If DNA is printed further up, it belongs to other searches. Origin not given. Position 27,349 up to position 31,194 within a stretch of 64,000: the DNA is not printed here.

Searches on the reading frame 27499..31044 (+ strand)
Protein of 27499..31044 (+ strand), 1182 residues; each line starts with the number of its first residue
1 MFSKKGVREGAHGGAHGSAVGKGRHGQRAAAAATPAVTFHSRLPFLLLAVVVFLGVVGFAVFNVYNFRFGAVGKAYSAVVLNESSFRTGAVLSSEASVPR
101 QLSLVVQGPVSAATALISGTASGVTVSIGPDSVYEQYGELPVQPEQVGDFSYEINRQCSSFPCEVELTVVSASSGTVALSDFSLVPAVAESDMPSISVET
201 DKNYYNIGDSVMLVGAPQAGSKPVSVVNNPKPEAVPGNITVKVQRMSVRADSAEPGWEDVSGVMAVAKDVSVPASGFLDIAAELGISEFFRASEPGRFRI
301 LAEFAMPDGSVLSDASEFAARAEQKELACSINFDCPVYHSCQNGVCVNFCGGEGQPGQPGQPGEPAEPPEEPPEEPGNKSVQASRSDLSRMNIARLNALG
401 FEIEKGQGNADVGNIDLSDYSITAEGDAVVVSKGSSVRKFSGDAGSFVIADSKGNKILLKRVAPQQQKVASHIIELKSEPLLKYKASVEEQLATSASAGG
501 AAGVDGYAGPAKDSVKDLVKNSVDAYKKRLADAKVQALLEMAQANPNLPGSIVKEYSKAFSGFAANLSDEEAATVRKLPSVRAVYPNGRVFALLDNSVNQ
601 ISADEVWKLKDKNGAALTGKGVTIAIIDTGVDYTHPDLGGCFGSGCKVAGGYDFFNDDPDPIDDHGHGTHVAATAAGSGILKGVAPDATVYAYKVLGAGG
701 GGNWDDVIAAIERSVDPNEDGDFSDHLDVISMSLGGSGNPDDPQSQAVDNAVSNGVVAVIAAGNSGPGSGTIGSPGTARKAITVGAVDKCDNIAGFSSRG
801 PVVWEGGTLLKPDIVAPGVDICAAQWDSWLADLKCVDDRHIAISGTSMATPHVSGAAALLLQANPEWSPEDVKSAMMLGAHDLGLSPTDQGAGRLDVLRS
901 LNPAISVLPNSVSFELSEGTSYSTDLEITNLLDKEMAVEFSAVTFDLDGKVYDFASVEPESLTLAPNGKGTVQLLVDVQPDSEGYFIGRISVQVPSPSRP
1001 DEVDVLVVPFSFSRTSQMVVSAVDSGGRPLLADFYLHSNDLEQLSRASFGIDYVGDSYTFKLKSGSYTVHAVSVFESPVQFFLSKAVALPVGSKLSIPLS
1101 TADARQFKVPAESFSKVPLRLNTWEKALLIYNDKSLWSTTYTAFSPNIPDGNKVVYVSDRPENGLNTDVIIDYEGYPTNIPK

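Call 32: search_protein_families(library=pfam, proteins=[window:27499-31044:+], max_evalue=0.00001)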
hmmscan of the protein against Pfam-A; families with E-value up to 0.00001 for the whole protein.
window:27499-31044:+ (1182 aa): 2 families
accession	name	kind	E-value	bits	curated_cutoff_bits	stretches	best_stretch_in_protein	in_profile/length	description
PF00082.27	Peptidase_S8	-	2.4e-61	208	21.8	1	619-884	1-279/288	Subtilase family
PF05922.21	Inhibitor_I9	-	2e-09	38.4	21.2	1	529-590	29-79/82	Peptidase inhibitor I9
